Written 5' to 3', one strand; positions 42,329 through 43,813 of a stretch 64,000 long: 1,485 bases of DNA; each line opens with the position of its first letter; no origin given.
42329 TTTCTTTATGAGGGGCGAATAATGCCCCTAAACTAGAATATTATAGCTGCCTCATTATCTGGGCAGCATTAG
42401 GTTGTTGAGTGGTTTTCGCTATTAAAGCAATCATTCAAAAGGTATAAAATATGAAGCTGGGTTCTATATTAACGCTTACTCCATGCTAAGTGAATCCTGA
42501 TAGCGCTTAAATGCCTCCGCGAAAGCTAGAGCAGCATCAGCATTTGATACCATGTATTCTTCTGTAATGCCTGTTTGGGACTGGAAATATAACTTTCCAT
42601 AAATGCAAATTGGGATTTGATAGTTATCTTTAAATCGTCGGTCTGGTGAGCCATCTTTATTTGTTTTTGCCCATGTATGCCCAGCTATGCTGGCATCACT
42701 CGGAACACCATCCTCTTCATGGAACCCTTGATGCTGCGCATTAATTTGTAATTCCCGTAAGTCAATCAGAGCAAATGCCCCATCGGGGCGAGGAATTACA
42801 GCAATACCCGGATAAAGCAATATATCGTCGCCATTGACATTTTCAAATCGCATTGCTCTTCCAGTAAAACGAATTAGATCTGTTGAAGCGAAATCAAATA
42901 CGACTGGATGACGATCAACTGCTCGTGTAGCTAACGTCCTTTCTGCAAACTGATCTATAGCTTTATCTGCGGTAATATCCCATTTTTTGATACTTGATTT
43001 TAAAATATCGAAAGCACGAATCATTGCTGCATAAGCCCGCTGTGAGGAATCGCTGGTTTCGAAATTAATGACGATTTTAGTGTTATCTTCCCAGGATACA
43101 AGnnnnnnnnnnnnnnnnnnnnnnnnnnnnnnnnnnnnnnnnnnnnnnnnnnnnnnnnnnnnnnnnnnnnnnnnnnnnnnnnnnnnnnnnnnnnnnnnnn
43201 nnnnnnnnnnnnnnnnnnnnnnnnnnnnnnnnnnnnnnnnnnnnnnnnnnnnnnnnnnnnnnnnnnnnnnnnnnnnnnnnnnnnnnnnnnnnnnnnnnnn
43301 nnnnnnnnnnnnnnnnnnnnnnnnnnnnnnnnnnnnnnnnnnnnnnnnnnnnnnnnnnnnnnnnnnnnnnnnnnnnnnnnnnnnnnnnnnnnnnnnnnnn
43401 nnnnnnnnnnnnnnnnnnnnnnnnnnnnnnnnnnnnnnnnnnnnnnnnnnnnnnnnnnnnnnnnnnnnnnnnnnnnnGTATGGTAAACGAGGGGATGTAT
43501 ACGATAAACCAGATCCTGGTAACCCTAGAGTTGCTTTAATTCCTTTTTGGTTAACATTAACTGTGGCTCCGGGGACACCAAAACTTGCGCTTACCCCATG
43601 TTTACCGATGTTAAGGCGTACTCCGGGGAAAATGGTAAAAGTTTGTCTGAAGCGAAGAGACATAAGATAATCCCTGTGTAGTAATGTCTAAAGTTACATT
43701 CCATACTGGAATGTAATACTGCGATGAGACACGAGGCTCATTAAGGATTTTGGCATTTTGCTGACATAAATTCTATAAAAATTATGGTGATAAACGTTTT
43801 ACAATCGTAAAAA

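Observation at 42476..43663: Reverse-strand 395-aa DUF4236-like gene in the Q-to-lysis moron slot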

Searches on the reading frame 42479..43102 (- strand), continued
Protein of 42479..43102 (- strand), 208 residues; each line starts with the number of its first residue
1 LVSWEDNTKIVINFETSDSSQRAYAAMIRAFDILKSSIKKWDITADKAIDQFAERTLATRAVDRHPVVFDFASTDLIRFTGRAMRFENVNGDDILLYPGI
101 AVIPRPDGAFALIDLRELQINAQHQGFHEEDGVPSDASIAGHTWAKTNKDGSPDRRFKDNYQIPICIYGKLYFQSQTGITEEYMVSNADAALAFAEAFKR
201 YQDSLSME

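Call 110: profile_search(alignment_id=A4)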
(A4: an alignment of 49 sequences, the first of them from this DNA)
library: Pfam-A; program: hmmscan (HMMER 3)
A. the first sequence (208 residues): domains with independent E <= 10: 1; with E <= 0.001: 0
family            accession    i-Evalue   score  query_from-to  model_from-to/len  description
RRM_Thc1          PF22877.3        0.38    11.2       2-39         30-67/75  Thc1, RRM domain
B. every sequence of the alignment scanned on its own (49 sequences): families by number of members that match
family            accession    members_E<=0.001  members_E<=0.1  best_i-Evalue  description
DUF6089           PF19573.5                  0               1        6.1e-02  Domain of unknown function (DUF6089)
Rpn9_C            PF18261.6                  0               1        6.4e-02  Rpn9 C-terminal helix

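Call 112: find_related_loci(query=A4, collection=viral_contigs, flank=6000)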
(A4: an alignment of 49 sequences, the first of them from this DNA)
Query A4 (208 aa) in viral_contigs; peptide patterns used: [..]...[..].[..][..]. (x = any residue, [..] = any of these).
101 stretches matched a pattern; 48 encode a relative of the query (tblastn E <= 1e-3); 48 distinct loci.
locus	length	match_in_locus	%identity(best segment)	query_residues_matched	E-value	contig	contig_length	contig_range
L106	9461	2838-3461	100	1-208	1e-143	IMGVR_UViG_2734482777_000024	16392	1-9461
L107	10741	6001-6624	96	1-208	2e-137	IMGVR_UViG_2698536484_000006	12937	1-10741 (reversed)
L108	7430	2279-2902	95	1-208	7e-137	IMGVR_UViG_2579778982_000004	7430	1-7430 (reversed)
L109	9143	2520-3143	95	1-208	4e-136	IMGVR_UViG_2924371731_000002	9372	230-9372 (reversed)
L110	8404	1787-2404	80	1-206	4e-117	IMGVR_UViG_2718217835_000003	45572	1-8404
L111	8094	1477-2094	80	1-206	1e-117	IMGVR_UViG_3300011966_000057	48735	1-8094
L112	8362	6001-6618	81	1-206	3e-117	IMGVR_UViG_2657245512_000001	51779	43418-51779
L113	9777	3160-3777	80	1-206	5e-117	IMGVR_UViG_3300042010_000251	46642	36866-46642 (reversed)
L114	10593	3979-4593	80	2-206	7e-116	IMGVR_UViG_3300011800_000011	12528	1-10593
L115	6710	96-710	79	2-206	1e-115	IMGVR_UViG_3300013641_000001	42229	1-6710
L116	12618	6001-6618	79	1-206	2e-114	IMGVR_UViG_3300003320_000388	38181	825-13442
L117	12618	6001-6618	79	1-206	2e-114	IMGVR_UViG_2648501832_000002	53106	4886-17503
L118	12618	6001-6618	79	1-206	2e-114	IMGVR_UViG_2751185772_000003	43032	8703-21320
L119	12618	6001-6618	79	1-206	2e-114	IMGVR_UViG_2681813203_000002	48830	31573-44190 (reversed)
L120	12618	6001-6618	83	1-206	5e-114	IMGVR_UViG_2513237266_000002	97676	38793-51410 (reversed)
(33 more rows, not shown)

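Call 117: search_protein_families(proteins=[L034:4199-5533:+, L094:6258-7175:+], library=padloc, max_evalue=1e-8)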
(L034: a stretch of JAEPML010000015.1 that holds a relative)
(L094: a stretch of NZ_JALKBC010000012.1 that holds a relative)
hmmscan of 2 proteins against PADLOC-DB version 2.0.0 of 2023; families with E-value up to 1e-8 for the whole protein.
L034:4199-5533:+ (445 aa): 6 families
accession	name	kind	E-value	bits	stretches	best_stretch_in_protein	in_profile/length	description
PDLC00619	ZorC1|ZorC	-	3.5e-75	251.4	1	1-435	1-435/437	EH signature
PDLC00621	ZorC1|ZorC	-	1.8e-52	177.1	1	3-443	4-457/467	EH signature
PDLC00622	ZorC1|ZorC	-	3e-47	159.6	1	20-443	20-454/462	EH signature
PDLC00626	ZorC1|ZorC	-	6e-47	158.9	1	97-436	94-439/458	EH signature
PDLC00620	ZorC1|ZorC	-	1.3e-26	91.6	1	85-438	42-408/432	EH signature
PDLC00617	ZorC1|ZorC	-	2.7e-10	38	1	237-394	231-396/483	EH signature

L094:6258-7175:+ (306 aa): 21 families
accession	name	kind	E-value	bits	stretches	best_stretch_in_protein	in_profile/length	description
PDLC00158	HamA1|HamA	-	1.7e-132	439.6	1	1-306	4-306/307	DUF1837 domain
PDLC00197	HamA2|HamA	-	2.2e-125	416.4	1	1-305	4-307/308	DUF1837 domain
PDLC00166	HamA1|HamA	-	9.8e-46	154.6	1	24-298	18-273/282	DUF1837 domain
PDLC00195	HamA2|HamA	-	3.7e-43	146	1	24-299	17-275/283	DUF1837 domain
PDLC00171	HamA1|HamA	-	1.7e-37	127.3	1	34-300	32-281/286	DUF1837 domain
PDLC00170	HamA1|HamA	-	1.8e-36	123.9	1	21-298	13-271/279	DUF1837 domain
PDLC00173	HamA1|HamA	-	1.8e-26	90.9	1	21-303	272-537/539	DUF1837 domain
PDLC00150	HamA1|HamA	-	5e-26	89.8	1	96-297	110-300/310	DUF1837 domain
PDLC00198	HamA2|HamA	-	2.8e-24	83.7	1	21-303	278-540/542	DUF1837 domain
PDLC00168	HamA1|HamA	-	3.5e-21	73.9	1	34-298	46-307/312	DUF1837 domain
PDLC00156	HamA1|HamA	-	3.2e-18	64.3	1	32-298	33-293/298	DUF1837 domain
PDLC00169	HamA1|HamA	-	1.4e-17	61.3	1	25-299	232-479/483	DUF1837 domain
PDLC00153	HamA1|HamA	-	1.4e-16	58.4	1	18-297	272-533/541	DUF1837 domain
PDLC00196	HamA2|HamA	-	1e-15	56.1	1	41-297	54-307/315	DUF1837 domain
PDLC00167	HamA1|HamA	-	7.9e-15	53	1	98-299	100-289/298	DUF1837 domain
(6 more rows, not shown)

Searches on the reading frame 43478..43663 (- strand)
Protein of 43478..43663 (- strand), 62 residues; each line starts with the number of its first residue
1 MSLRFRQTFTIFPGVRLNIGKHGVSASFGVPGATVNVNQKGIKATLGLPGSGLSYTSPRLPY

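Call 93: search_dna_similar(query=window:43478-43663:-, collection=plasmids, mode=protein, max_rows=30, rows=spread, max_evalue=0.001)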
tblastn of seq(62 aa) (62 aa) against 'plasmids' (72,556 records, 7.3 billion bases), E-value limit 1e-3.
Records with a match: 2723; places in all: 2752; records where one place covers at least 80% of the query: 2722.
Best place of each record, by identity: 80-90% 1; 60-80% 3; <60% 2719.
By first word of the organism name: Klebsiella 1044; Escherichia 436; Enterobacter 363; Salmonella 349; Acinetobacter 176; Pseudomonas 128; Citrobacter 65; Raoultella 33; Bacillus 22; Leclercia 19; and 41 more.
By predicted mobility (MOB-suite, as given by PLSDB): conjugative 1682; non-mobilizable 901; mobilizable 140.
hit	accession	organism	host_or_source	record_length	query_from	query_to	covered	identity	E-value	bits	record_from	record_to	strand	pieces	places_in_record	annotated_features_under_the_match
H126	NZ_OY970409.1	Serratia marcescens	-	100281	1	62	100%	83.9%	7e-29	112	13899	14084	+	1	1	DUF4236 domain-containing protein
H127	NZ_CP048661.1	Acinetobacter piscicola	Pig,feces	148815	1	62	100%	46.0%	1e-10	61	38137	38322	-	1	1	DUF4236 domain-containing protein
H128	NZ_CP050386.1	Acinetobacter baumannii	Homo sapiens,blood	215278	1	62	100%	46.0%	1e-10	61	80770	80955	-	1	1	DUF4236 domain-containing protein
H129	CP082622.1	Salmonella enterica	Chicken thighs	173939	1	57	92%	49.1%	5e-10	59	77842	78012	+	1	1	DUF4236 domain-containing protein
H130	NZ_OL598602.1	Salmonella sp.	-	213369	1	57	92%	49.1%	5e-10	59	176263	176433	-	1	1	DUF4236 domain-containing protein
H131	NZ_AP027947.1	Escherichia coli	-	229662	1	57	92%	49.1%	5e-10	59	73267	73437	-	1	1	DUF4236 domain-containing protein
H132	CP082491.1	Salmonella enterica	Animal-Turkey-Young Turkey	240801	1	57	92%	49.1%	5e-10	59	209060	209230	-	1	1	DUF4236 domain-containing protein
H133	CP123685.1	Salmonella enterica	Animal-Calf-Bob Veal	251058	1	57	92%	49.1%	5e-10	59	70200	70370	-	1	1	DUF4236 domain-containing protein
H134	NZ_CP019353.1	Escherichia coli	Homo sapiens,Wound secretion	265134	1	57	92%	49.1%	5e-10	59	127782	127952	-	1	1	DUF4236 domain-containing protein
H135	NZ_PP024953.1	Salmonella enterica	-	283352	1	57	92%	49.1%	5e-10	59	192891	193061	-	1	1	DUF4236 domain-containing protein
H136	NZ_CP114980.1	Enterobacter hormaechei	dog,pure culture,Kidney stone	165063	1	57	92%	49.1%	6e-10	59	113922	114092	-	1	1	DUF4236 domain-containing protein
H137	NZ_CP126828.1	Enterobacter hormaechei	Dog,isolated bacterial ...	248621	1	57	92%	49.1%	6e-10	59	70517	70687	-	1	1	DUF4236 domain-containing protein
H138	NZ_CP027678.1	Salmonella enterica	bacterial culture,wild bird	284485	1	57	92%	49.1%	6e-10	59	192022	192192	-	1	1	DUF4236 domain-containing protein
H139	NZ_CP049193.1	Enterobacter hormaechei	Homo sapiens,single culture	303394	1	57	92%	49.1%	6e-10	59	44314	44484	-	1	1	DUF4236 domain-containing protein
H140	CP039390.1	Enterobacter hormaechei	whole organism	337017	1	57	92%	49.1%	6e-10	59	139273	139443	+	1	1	DUF4236 domain-containing protein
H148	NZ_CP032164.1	Klebsiella pneumoniae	Homo sapiens,urine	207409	1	57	92%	47.4%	1e-9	58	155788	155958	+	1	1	DUF4236 domain-containing protein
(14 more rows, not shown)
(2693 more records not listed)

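Call 95: get_annotated_region(hit=H134, flank=5000)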
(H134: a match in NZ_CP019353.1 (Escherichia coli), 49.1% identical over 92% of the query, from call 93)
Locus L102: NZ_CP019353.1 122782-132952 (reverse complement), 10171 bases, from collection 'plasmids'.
description: Escherichia coli strain XH988 plasmid pXH988_1, complete sequence
organism: Escherichia coli (NCBI taxid 562)
taxonomy: Bacteria; Pseudomonadota; Gammaproteobacteria; Enterobacterales; Enterobacteriaceae; Escherichia; Escherichia coli
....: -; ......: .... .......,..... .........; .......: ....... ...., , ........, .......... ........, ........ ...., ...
typing (MOB-suite, as given by PLSDB): conjugative; replicon IncHI2A,IncN,rep_cluster_1088; relaxase MOBH; mating-pair formation MPF_F
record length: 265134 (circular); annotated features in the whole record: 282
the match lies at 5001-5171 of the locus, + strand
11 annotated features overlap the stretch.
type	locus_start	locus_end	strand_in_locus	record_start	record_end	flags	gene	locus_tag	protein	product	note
CDS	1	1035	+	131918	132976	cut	-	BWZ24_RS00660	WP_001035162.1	ATP-grasp domain-containing protein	-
CDS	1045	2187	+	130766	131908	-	-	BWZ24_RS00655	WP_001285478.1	phosphoribosyltransferase domain-containing protein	-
CDS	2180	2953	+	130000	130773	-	-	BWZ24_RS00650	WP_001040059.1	hypothetical protein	-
CDS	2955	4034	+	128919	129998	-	-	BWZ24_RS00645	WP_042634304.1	cysteine protease StiP family protein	-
CDS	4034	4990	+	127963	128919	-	-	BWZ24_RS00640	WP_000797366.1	HpcH/HpaI aldolase/citrate lyase family protein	-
CDS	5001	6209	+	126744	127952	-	-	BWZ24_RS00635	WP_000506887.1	DUF4236 domain-containing protein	-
predicted_resistance_gene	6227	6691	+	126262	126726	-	terW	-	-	tellurium resistance protein TerW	predicted by amrfinderplus; class TELLURIUM; identity 100.0%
CDS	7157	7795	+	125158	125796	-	-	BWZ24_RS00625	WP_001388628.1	VWA domain-containing protein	-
CDS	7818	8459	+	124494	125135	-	-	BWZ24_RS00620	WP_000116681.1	TerD family protein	GO:0006950 - response to stress [Evidence IEA]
CDS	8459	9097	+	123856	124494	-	-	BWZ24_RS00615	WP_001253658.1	VWA domain-containing protein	-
CDS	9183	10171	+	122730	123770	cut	-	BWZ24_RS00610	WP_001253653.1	TerY-C metal binding domain-containing protein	-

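Call 96: get_annotated_region(hit=H148, flank=5000)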
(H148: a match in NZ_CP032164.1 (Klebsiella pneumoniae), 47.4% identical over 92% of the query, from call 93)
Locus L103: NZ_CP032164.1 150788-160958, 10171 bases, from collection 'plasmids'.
description: Klebsiella pneumoniae strain XJ-K1 plasmid unnamed1, complete sequence
organism: Klebsiella pneumoniae (NCBI taxid 573)
taxonomy: Bacteria; Pseudomonadota; Gammaproteobacteria; Enterobacterales; Enterobacteriaceae; Klebsiella; Klebsiella pneumoniae
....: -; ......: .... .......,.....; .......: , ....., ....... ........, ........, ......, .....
typing (MOB-suite, as given by PLSDB): non-mobilizable; replicon IncFIB,IncHI1B
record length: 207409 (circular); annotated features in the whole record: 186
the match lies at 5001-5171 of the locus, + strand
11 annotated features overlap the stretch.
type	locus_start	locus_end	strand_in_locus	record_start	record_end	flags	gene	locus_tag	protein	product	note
CDS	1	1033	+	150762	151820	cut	-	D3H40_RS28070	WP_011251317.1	ATP-grasp domain-containing protein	-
CDS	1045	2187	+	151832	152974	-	-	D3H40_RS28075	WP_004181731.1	phosphoribosyltransferase domain-containing protein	-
CDS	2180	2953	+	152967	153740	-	-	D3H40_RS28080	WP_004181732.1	hypothetical protein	-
CDS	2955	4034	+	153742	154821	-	-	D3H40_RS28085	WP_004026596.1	cysteine protease StiP family protein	-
CDS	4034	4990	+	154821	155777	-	-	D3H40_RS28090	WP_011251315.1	HpcH/HpaI aldolase/citrate lyase family protein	-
CDS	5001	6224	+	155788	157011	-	-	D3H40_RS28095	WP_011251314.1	DUF4236 domain-containing protein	-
CDS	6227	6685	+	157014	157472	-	-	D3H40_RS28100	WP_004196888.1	ribbon-helix-helix protein, CopG family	GO:0006355 - regulation of DNA-templated transcription [Evidence IEA]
CDS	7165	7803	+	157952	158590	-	-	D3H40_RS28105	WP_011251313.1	VWA domain-containing protein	-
CDS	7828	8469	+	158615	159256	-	-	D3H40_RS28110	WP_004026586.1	TerD family protein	GO:0006950 - response to stress [Evidence IEA]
CDS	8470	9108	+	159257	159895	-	-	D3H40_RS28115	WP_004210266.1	VWA domain-containing protein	-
CDS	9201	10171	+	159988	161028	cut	-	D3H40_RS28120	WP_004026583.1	TerY-C metal binding domain-containing protein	-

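Call 109: search_protein_families(proteins=[L102:5001-6206:+], library=padloc, max_evalue=0.01)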
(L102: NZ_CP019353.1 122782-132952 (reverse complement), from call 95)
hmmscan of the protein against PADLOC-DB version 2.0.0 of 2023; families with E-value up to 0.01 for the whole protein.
L102:5001-6206:+ (402 aa): 0 families
